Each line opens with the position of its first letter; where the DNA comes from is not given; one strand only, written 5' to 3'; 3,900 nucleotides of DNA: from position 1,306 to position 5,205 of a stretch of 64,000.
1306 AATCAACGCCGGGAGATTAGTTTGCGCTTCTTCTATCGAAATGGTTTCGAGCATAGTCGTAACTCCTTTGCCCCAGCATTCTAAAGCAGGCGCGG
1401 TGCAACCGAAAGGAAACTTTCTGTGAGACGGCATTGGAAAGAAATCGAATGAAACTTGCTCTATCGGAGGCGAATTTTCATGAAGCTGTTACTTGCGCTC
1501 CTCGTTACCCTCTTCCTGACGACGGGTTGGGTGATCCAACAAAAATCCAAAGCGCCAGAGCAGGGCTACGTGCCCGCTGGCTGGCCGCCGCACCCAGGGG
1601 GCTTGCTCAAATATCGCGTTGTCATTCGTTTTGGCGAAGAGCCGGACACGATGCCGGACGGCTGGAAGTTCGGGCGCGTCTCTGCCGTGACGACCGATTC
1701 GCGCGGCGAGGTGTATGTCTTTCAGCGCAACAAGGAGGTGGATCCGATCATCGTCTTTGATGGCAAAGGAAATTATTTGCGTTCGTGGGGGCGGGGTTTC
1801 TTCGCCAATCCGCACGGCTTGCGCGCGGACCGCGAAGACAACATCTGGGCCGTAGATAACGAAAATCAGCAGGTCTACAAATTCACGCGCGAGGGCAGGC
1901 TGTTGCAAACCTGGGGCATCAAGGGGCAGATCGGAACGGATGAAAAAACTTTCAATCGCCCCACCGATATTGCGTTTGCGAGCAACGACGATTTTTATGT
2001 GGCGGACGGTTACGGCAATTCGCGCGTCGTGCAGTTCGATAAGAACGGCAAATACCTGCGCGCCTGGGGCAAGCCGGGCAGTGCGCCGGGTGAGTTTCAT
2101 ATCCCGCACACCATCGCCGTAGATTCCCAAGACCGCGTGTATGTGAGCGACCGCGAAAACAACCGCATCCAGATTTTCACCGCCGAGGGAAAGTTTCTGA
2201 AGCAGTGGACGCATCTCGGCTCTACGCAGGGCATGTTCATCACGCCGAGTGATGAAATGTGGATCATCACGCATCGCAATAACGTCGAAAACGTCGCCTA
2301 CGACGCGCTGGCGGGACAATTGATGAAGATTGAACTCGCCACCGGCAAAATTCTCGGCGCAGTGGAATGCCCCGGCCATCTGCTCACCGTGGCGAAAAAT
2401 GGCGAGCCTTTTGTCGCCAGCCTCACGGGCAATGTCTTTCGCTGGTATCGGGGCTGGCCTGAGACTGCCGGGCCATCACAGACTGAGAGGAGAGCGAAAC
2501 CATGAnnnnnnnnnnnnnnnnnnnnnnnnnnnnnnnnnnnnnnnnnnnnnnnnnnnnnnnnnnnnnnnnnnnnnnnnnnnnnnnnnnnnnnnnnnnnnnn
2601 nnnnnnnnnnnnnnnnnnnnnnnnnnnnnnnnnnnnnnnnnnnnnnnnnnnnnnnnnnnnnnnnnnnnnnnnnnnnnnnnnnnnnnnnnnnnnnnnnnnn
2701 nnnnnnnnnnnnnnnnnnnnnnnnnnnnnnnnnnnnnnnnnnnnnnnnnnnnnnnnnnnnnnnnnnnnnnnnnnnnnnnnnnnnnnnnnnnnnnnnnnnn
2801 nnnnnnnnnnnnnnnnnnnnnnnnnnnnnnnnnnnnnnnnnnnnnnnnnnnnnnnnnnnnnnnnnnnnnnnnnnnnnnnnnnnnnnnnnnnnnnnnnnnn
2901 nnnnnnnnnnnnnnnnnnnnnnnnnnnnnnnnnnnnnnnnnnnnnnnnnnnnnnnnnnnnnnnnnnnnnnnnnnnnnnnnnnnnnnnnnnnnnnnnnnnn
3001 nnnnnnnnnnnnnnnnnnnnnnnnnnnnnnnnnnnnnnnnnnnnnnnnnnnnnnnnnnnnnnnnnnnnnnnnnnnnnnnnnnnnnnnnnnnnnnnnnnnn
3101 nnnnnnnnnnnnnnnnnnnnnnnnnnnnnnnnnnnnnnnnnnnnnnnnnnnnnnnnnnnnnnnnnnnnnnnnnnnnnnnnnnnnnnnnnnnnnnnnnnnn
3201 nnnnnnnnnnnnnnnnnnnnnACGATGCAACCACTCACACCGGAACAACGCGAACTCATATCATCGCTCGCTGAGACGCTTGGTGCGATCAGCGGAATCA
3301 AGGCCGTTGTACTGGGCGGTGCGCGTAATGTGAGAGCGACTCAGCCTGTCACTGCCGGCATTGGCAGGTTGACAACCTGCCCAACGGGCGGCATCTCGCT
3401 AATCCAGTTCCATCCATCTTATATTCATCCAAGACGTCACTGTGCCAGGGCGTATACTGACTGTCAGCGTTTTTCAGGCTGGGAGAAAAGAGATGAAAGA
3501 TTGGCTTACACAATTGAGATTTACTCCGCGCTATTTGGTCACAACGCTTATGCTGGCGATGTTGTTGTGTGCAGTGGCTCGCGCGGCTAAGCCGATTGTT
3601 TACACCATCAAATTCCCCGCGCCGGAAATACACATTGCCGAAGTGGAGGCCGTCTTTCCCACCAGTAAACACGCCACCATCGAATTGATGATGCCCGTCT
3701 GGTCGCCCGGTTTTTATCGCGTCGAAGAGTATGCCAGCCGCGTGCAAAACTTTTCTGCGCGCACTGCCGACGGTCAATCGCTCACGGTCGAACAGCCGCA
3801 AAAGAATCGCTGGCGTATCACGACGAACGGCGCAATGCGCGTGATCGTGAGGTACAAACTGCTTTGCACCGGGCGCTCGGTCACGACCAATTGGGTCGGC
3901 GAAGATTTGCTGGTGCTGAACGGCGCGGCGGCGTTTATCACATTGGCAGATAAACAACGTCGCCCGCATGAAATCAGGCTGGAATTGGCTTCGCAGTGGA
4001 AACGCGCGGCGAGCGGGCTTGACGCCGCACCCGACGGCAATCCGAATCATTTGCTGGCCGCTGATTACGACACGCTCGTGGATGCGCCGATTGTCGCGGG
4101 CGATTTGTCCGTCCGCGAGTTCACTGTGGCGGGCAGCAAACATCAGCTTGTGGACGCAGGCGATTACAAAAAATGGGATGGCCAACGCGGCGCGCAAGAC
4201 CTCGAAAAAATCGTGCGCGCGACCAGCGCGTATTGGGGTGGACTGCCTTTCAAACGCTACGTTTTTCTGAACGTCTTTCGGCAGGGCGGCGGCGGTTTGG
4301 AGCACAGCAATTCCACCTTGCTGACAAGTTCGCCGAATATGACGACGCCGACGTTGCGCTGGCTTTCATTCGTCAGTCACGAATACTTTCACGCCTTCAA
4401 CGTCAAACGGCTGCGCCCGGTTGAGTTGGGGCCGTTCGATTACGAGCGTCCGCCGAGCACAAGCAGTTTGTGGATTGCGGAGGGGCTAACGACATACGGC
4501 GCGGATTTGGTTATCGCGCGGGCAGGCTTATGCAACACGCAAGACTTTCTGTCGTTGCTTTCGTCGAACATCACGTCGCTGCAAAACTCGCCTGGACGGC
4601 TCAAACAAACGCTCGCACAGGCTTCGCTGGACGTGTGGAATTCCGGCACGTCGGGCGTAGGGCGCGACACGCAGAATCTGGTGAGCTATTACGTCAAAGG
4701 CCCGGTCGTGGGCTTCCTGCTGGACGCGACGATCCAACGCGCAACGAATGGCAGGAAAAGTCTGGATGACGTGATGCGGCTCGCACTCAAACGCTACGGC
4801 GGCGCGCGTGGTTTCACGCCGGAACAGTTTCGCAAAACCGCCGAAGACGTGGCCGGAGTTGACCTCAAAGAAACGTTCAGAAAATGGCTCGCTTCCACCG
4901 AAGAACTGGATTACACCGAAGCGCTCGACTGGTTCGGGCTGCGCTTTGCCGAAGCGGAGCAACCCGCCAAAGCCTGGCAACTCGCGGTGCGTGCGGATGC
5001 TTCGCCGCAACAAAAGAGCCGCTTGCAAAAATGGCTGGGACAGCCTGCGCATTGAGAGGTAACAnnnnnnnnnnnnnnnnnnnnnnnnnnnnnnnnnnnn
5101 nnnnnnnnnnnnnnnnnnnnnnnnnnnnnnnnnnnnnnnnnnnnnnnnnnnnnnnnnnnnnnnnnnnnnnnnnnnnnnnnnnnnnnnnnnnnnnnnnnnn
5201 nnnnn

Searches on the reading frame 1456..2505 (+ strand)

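Call 47: search_protein_families(library=pfam, proteins=[window:1456-2505:+], max_evalue=0.00001)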
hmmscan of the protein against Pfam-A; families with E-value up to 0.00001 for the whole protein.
window:1456-2505:+ (349 aa): 4 families
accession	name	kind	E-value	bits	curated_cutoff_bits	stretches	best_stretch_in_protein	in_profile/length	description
PF01436.27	NHL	-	2.7e-25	87.5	20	2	214-241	1-28/28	NHL repeat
PF17170.10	DUF5128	-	6.2e-13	49.1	22.9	1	162-253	39-130/321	6-bladed beta-propeller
PF13449.12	Phytase-like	-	2.1e-06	28.3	27.6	0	112-163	60-114/284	Esterase-like activity of phytase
PF08450.18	SGL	-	7.8e-06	26.1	26.3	0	118-155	185-222/246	SMP-30/Gluconolactonase/LRE-like region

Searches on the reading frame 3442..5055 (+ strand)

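Call 47: search_protein_families(library=pfam, proteins=[window:3442-5055:+], max_evalue=0.00001)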
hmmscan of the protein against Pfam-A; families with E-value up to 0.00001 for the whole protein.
window:3442-5055:+ (537 aa): 2 families
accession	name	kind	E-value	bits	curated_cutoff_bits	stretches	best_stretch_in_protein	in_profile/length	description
PF17899.6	Peptidase_M61_N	-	5.2e-43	147.4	23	1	54-221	2-168/168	Peptidase M61 N-terminal domain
PF05299.18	Peptidase_M61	-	1e-35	123.1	22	1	308-423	3-118/118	M61 glycyl aminopeptidase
